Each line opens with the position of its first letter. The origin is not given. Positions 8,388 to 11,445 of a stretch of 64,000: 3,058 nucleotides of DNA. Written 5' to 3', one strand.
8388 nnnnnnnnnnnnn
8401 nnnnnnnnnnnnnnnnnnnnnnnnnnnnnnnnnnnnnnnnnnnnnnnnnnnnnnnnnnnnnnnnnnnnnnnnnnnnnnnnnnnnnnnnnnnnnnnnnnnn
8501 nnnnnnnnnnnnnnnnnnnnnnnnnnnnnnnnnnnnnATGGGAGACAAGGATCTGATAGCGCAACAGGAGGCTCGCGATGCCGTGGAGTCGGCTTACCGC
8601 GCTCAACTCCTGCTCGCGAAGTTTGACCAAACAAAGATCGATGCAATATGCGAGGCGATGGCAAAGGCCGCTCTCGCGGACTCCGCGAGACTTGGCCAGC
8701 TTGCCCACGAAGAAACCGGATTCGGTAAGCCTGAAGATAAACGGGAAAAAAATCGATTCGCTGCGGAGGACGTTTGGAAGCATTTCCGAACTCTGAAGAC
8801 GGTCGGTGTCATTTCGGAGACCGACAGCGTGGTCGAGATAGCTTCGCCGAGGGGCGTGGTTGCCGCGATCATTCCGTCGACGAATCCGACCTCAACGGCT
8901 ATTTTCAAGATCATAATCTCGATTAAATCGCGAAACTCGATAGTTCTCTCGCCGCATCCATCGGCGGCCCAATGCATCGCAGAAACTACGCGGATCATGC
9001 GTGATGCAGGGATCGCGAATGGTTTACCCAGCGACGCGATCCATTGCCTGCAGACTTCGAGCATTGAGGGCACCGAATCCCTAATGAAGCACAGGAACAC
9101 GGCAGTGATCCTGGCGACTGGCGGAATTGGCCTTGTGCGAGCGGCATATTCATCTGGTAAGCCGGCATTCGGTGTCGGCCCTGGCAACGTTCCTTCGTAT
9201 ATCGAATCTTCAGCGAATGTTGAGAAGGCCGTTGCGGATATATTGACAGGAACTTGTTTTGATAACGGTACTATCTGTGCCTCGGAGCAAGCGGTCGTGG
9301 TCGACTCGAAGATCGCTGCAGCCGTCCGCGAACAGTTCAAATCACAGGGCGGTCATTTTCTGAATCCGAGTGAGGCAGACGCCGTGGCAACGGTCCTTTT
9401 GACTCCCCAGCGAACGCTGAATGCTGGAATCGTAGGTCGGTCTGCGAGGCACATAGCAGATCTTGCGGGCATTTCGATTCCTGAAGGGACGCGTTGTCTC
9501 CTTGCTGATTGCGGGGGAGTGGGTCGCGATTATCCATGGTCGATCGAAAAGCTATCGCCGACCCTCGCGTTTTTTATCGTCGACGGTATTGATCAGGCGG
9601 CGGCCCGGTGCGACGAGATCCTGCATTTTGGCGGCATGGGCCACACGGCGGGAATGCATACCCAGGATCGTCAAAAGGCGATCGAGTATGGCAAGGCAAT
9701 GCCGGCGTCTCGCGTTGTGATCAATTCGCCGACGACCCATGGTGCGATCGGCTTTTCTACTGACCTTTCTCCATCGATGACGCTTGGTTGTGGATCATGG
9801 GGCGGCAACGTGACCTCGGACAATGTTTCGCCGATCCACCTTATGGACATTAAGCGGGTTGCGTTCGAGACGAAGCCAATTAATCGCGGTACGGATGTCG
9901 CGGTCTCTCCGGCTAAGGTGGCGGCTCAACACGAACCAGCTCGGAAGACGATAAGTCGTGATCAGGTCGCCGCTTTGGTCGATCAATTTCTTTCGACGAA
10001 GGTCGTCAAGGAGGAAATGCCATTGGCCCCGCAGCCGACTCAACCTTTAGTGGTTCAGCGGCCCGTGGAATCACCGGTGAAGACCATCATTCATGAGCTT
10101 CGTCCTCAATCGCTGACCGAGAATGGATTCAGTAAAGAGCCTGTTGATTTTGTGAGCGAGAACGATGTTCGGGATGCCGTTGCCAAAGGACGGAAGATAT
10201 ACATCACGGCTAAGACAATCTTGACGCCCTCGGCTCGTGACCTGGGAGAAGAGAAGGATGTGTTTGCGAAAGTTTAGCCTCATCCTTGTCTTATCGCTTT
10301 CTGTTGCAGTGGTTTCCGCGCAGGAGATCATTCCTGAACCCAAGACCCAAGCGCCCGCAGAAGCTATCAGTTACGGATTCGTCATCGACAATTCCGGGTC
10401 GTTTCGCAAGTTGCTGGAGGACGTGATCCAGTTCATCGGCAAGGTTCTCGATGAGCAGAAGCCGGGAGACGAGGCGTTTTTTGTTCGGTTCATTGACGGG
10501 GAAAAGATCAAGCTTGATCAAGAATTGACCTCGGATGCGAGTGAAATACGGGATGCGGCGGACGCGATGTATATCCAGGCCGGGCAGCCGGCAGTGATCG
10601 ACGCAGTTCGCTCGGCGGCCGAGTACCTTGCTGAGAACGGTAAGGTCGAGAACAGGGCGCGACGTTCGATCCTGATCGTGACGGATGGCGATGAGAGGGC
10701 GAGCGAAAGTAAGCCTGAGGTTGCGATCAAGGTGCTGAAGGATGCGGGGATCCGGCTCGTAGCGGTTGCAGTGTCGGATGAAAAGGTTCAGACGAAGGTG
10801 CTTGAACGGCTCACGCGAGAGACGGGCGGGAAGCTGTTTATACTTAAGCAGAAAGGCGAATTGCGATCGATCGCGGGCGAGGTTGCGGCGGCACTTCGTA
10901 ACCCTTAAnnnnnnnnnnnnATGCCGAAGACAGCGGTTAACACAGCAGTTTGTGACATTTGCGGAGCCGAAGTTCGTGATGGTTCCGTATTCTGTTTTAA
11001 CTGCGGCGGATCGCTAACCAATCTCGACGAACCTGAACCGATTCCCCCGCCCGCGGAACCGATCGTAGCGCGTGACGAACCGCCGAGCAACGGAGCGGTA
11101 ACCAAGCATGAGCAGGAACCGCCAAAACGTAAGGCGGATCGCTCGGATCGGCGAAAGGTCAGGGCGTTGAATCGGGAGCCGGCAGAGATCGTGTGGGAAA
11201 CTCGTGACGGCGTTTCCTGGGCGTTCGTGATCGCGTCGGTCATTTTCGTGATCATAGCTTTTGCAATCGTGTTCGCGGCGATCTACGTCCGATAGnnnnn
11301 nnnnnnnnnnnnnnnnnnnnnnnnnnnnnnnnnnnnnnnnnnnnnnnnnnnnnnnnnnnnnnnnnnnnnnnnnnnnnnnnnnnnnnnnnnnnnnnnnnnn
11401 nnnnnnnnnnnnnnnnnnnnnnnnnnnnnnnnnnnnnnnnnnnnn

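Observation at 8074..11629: Minimal, atypically composed bacterial-microcompartment locus: BMC-H / AldDH / secreted VWA / zinc-ribbon anchor / BMC-H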

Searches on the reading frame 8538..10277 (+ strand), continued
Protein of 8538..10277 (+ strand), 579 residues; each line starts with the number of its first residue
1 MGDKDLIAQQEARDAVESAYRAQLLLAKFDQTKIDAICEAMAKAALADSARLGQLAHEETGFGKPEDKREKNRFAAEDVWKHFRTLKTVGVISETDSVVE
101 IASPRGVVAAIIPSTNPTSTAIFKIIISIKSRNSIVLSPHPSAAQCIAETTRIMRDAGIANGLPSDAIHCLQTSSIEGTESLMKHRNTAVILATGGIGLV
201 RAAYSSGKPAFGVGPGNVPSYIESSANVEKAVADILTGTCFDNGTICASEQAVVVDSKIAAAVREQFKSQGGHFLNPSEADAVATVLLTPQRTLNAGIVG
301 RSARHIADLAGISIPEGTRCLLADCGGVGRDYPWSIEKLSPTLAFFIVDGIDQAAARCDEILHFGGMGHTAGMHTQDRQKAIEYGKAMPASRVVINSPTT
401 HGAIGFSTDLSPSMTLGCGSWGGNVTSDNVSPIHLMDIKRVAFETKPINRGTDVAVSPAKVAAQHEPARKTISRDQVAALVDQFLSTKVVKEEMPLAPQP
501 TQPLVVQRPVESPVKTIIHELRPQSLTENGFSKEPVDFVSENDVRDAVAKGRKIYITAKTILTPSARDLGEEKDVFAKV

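Call 93: find_encoding_contigs(protein=P0007, flank=5000, max_places=6)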
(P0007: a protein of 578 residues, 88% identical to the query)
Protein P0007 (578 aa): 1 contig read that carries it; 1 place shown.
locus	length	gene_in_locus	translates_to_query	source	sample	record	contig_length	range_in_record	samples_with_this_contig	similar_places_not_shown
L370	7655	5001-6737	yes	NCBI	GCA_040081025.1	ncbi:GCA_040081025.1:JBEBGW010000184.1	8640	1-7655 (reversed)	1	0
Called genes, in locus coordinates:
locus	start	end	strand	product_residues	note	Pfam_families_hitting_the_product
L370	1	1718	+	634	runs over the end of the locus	PF00005:ABC_tran, PF02463:SMC_N (faint), PF13304:AAA_21 (faint), PF12848:ABC_tran_Xtn, PF00005:ABC_tran, PF16326:ABC_tran_CTD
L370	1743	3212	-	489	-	PF00478:IMPDH, PF00571:CBS, PF03060:NMO, PF01070:FMN_dh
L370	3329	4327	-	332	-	PF12844:HTH_19, PF13413:HTH_25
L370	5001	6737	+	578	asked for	PF00171:Aldedh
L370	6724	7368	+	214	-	PF00092:VWA, PF13519:VWA_2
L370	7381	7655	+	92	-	?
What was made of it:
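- Tried and rejected: The last look-up, on a five-gene-type AldDH, landed in yet another assembly, JBEBGW (call 93).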

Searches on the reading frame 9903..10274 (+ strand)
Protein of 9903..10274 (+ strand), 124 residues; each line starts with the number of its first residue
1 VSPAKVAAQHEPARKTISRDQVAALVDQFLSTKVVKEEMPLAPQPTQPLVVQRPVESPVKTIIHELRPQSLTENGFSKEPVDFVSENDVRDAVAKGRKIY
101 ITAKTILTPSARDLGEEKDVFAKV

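Call 34: search_protein_families(library=pfam, proteins=[window:9903-10274:+], max_evalue=10)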
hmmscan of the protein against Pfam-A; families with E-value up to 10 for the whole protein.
window:9903-10274:+ (124 aa): 0 families

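Call 38: search_protein_representatives(protein=window:9903-10274:+)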
Query: 124 residues. Proteins with E-value up to 0.001 (for the whole library): 430; up to 1e-10: 53; up to 1e-30: 1. The best 150 are listed.
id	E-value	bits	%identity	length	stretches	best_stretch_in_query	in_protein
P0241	1.8e-36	140.8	68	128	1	13-124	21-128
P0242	3.8e-28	114.0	76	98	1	53-124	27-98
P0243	1.7e-25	105.5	55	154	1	4-124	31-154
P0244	1.3e-24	102.6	66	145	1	34-122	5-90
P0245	2.4e-22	95.4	50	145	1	12-124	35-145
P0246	1.5e-21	92.8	56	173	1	17-123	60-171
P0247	2.1e-21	92.4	67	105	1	51-124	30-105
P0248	1.3e-20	89.8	52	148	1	15-124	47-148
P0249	2.0e-18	82.7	49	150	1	13-124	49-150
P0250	1.1e-16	77.1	62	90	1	55-124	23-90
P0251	1.8e-16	76.5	50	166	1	3-124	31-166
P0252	2.5e-16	76.0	53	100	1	24-124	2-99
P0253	3.5e-16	75.5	45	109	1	15-124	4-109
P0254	4.2e-16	75.3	52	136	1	12-124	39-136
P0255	8.8e-16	74.3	55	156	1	11-124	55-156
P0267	3.9e-13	65.7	46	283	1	13-124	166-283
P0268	4.1e-13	65.7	43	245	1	11-123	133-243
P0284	1.4e-11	60.7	56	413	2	78-123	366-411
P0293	9.8e-11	58.0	41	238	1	13-122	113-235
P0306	8.5e-10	55.0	48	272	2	64-122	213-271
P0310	2.4e-09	53.5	47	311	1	16-122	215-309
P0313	2.9e-09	53.3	45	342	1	11-122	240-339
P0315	4.0e-09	52.8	54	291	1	77-122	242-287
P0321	7.4e-09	52.0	39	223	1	13-123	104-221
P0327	1.4e-08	51.1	43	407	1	22-122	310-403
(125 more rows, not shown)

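Call 39: search_protein_families(library=pfam, proteins=[P0267, P0268, P0284, P0306, P0310, P0313, P0315, P0327, P0293, P0321], max_evalue=0.001)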
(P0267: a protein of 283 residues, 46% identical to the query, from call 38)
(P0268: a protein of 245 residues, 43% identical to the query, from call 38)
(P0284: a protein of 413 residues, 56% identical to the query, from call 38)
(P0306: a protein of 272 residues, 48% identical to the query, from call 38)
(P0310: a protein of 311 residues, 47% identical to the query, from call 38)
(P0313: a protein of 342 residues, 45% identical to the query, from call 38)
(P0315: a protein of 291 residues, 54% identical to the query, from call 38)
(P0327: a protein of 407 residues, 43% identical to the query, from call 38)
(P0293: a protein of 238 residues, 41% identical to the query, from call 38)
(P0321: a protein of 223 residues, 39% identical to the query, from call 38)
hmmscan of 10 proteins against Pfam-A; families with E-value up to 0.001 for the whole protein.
P0267 (283 aa): 0 families

P0268 (245 aa): 0 families

P0284 (413 aa): 1 family
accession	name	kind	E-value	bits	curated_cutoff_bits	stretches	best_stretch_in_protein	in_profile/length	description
PF00171.27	Aldedh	-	7e-11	41.8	23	1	7-117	178-292/461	Aldehyde dehydrogenase family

P0306 (272 aa): 0 families

P0310 (311 aa): 0 families

P0313 (342 aa): 0 families

P0315 (291 aa): 0 families

P0327 (407 aa): 1 family
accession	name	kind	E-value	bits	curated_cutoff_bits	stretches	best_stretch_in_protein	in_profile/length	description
PF00171.27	Aldedh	-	2.5e-07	30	23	1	2-218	202-427/461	Aldehyde dehydrogenase family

P0293 (238 aa): 0 families

P0321 (223 aa): 0 families

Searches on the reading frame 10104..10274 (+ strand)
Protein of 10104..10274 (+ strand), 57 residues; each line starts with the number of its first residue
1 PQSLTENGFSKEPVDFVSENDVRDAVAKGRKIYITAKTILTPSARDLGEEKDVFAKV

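Call 34: search_protein_families(library=pfam, proteins=[window:10104-10274:+], max_evalue=10)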
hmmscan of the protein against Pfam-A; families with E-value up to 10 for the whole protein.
window:10104-10274:+ (57 aa): 0 families
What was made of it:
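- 10140..10274 (+): C-terminal ~45-aa tail domain of the AldDH (aa 535-579, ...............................). There is no Pfam hit (call 34).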

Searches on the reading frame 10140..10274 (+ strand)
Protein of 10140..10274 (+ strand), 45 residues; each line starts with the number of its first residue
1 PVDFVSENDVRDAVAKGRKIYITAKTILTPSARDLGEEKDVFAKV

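Call 77: search_dna_similar(query=window:10140-10274:+, collection=plasmids, mode=protein, max_evalue=10, max_rows=15)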
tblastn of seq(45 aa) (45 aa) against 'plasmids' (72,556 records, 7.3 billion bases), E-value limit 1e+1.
Records with a match: 10; places in all: 10; records where one place covers at least 80% of the query: 9.
Best place of each record, by identity: <60% 10.
By first word of the organism name: Klebsiella 5; Escherichia 4; Halomonas 1.
By predicted mobility (MOB-suite, as given by PLSDB): non-mobilizable 10.
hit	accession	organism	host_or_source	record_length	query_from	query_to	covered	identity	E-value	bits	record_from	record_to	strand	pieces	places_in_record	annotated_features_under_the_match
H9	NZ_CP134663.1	Escherichia coli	Larus michahellis,bacteria,cloaca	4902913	3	44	93%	36.4%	7e+0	30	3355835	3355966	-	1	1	none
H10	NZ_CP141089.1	Escherichia coli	Homo sapiens,Infected Human Urine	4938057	3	44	93%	36.4%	7e+0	30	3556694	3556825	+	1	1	none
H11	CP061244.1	Escherichia coli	Homo sapiens,cell culture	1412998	3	44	93%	36.4%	8e+0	30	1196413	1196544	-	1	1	eutT: ethanolamine utilization cob(I)yrinic acid a,c-diamide ...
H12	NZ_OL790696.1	Escherichia coli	-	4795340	3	44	93%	36.4%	8e+0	30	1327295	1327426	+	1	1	none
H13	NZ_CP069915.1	Klebsiella oxytoca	Homo sapiens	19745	3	44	93%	36.4%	8e+0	30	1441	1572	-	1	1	eutT: ethanolamine utilization cob(I)yrinic acid a,c-diamide ...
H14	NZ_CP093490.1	Klebsiella pneumoniae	Homo sapiens,Isolated from blood of a ...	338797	3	44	93%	36.4%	9e+0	30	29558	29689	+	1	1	eutT: ethanolamine utilization cob(I)yrinic acid a,c-diamide ...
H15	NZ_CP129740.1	Klebsiella pneumoniae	Homo sapiens,whole organism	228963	3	44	93%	36.4%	9e+0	29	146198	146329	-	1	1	eutT: ethanolamine utilization cob(I)yrinic acid a,c-diamide ...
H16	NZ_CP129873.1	Klebsiella pneumoniae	Homo sapiens,whole organism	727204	3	44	93%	36.4%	9e+0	29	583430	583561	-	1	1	eutT: ethanolamine utilization cob(I)yrinic acid a,c-diamide ...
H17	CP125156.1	Klebsiella pneumoniae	-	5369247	3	44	93%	36.4%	9e+0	29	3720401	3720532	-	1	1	eutT: ethanolamine utilization cob(I)yrinic acid a,c-diamide ...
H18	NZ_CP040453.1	Halomonas sp. PA16-9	-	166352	2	33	71%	43.8%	9e+0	30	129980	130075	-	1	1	LysR substrate-binding domain-containing protein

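Call 79: get_annotated_region(hit=H11, flank=1200)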
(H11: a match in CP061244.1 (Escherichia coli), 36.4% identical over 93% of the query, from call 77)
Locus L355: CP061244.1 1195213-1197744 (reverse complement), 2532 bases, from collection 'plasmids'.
description: Escherichia coli strain STEC411 plasmid pSTEC411_1, complete sequence
organism: Escherichia coli (NCBI taxid 562)
taxonomy: Bacteria; Pseudomonadota; Gammaproteobacteria; Enterobacterales; Enterobacteriaceae; Escherichia; Escherichia coli
host: -; source: Homo sapiens,cell culture; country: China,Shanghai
typing (MOB-suite, as given by PLSDB): non-mobilizable
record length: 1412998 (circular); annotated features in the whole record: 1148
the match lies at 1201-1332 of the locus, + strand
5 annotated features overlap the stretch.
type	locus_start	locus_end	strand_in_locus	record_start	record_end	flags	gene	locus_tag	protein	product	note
CDS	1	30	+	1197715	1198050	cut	eutS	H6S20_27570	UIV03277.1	ethanolamine utilization microcompartment protein EutS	-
CDS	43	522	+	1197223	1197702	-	eutP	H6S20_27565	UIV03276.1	ethanolamine utilization acetate kinase EutP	-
CDS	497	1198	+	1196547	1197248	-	eutQ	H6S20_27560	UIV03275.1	ethanolamine utilization acetate kinase EutQ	-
CDS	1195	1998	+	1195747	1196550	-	eutT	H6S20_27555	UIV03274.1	ethanolamine utilization cob(I)yrinic acid a,c-diamide adenosyltransferase EutT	-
CDS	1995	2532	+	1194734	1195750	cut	pta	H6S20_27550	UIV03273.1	phosphate acetyltransferase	-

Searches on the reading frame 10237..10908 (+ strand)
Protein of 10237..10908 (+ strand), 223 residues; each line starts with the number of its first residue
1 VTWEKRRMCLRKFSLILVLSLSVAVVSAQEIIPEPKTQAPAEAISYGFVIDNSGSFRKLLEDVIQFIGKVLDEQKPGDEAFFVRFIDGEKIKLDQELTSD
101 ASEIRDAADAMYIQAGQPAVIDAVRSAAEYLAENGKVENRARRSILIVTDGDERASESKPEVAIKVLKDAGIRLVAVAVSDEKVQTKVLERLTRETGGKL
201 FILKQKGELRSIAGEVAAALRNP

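Call 3: search_protein_families(library=pfam, proteins=[window:10237-10908:+], max_evalue=0.01)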
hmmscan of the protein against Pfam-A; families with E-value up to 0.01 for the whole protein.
window:10237-10908:+ (223 aa): 3 families
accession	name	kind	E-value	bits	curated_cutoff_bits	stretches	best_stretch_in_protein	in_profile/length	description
PF00092.34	VWA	-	4.8e-14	53.4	23.8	1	48-212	4-171/174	von Willebrand factor type A domain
PF13519.12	VWA_2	-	2.5e-09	38.1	27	1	48-151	3-106/107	von Willebrand factor type A domain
PF05762.20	VWA_CoxE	-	0.00099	19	26.4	1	48-184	61-192/222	VWA domain containing CoxE-like protein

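Call 4: search_protein_families(library=ncbifam, proteins=[window:10237-10908:+], max_evalue=0.01)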
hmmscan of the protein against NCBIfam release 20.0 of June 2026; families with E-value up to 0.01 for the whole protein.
window:10237-10908:+ (223 aa): 3 families
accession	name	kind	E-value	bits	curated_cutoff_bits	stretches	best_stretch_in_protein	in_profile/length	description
TIGR03436.1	acidobact_VWFA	subfamily_domain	9.5e-15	54.9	81.25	1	36-222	62-284/324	VWA domain-containing protein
NF047585.2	LIC10012_fam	equivalog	1.3e-05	23.9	400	1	45-188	164-305/513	LIC10012 family protein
NF047508.1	VWA_BatA_Lepto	exception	8.5e-05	21.7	380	1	107-216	160-269/315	VWA domain-containing protein BatA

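Call 34: search_protein_families(library=pfam, proteins=[window:10258-10905:+], max_evalue=10)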
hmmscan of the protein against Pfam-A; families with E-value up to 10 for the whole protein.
window:10258-10905:+ (216 aa): 4 families
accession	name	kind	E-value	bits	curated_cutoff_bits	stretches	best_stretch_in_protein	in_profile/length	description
PF00092.34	VWA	-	4.4e-14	53.5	23.8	1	41-205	4-171/174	von Willebrand factor type A domain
PF13519.12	VWA_2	-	2.3e-09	38.2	27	1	41-144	3-106/107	von Willebrand factor type A domain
PF05762.20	VWA_CoxE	-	0.00092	19.1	26.4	1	41-177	61-192/222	VWA domain containing CoxE-like protein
PF22487.1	CRASP-2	-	0.096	12.7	27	1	60-104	70-111/206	Complement regulator-acquiring surface protein 2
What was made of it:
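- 10258..10908 (+): Small exported VWA protein, 216 aa (signal peptide about aa 1-21, VSA|QE). PF00092 4.4e-14 (call 34).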

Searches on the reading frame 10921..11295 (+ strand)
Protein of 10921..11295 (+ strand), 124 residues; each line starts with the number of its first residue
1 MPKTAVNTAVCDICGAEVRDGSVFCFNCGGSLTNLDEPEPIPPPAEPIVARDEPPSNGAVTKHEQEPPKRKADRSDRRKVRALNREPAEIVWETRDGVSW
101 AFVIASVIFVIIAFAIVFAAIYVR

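Call 3: search_protein_families(library=pfam, proteins=[window:10921-11295:+], max_evalue=0.01)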
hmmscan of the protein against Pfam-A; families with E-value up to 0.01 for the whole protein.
window:10921-11295:+ (124 aa): 4 families
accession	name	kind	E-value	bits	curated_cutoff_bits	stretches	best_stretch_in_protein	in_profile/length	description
PF13248.11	Zn_ribbon_3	-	5.9e-06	26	27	1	8-30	2-24/26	zinc-ribbon domain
PF13240.11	Zn_Ribbon_1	-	3.8e-05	23.8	25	1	14-30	5-21/23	zinc-ribbon domain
PF12773.13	DZR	-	0.0008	20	27.3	1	11-33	1-23/45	Double zinc ribbon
PF24463.1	DUF7577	-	0.0028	17.7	28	1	8-32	2-26/27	Domain of unknown function (DUF7577)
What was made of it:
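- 10921..11295 (+): Zinc-ribbon protein with a C-terminal TM anchor, 124 aa (C11/C14/C25/C28; TM about aa 101-122). Zn_ribbon_3 5.9e-6 (call 3).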

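Call 4: search_protein_families(library=ncbifam, proteins=[window:10921-11295:+], max_evalue=0.01)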
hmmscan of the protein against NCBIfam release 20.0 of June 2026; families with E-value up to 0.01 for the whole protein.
window:10921-11295:+ (124 aa): 0 families
